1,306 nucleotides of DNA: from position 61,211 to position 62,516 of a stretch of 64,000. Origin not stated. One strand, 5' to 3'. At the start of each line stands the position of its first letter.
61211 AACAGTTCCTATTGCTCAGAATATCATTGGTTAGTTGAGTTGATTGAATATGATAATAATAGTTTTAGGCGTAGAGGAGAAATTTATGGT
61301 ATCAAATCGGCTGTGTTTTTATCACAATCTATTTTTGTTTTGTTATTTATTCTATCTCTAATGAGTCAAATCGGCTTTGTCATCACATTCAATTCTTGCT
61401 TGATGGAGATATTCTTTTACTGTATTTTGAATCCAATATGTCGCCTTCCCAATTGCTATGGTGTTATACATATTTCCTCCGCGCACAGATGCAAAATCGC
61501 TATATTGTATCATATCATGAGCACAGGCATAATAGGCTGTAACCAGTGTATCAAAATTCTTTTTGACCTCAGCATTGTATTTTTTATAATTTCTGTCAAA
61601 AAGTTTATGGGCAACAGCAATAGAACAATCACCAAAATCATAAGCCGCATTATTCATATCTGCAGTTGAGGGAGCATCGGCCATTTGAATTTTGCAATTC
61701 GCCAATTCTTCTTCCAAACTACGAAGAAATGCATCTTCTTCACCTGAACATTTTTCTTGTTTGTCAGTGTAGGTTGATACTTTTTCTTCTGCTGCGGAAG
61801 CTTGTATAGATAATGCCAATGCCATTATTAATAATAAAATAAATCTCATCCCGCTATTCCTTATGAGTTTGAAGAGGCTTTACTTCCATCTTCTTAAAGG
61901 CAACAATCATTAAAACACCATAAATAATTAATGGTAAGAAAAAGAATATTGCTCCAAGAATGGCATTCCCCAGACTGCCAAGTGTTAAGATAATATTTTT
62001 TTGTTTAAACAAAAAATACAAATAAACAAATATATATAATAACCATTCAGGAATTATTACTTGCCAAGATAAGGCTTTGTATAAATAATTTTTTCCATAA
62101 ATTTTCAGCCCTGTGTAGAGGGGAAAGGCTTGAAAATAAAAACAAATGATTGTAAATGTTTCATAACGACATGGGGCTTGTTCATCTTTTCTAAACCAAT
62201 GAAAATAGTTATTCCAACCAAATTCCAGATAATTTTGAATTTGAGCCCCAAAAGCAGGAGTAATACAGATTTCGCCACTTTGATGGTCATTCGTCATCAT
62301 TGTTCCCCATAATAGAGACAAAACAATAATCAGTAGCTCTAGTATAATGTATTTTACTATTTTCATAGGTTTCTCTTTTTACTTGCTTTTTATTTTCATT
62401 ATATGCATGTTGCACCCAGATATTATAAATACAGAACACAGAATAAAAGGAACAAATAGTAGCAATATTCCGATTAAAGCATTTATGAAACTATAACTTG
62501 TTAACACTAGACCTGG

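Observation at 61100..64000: AT-rich island operon: SLT-like secreted protein followed by two tandem paralogous membrane proteins and a secreted Cys protein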

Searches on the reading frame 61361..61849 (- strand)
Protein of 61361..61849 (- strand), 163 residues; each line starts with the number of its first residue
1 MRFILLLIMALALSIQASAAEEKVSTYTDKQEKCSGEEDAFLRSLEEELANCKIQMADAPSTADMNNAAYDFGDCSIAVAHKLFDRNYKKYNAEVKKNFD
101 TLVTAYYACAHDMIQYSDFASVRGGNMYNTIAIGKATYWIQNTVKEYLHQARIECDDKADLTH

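Call 3: search_protein_families(library=pfam, proteins=[window:61361-61849:-], max_evalue=1)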
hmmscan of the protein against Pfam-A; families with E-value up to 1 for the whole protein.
window:61361-61849:- (163 aa): 1 family
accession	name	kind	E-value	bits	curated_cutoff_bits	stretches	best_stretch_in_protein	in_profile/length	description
PF08597.15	eIF3_subunit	-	0.044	14.1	28.9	1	18-105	75-158/250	Translation initiation factor eIF3 subunit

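Call 4: search_protein_families(library=ncbifam, proteins=[window:61361-61849:-], max_evalue=1)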
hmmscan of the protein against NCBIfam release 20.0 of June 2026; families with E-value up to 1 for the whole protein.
window:61361-61849:- (163 aa): 1 family
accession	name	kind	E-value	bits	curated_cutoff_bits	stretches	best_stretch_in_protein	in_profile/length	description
NF038035.1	lactGalph_entA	subfamily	0.38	10.9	37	1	124-140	11-30/35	lactococcin G-alpha/enterocin 1071A family bacteriocin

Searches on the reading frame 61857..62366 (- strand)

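Call 3: search_protein_families(library=pfam, proteins=[window:61857-62366:-], max_evalue=1)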
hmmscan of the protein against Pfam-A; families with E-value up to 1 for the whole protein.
window:61857-62366:- (170 aa): 1 family
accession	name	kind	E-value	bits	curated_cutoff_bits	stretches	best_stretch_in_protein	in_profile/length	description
PF10643.14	Cytochrome-c551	-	0.51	10.3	27.1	1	114-158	52-95/216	Photosystem P840 reaction-centre cytochrome c-551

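Call 4: search_protein_families(library=ncbifam, proteins=[window:61857-62366:-], max_evalue=1)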
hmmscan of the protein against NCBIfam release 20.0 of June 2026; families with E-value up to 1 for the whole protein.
window:61857-62366:- (170 aa): 0 families
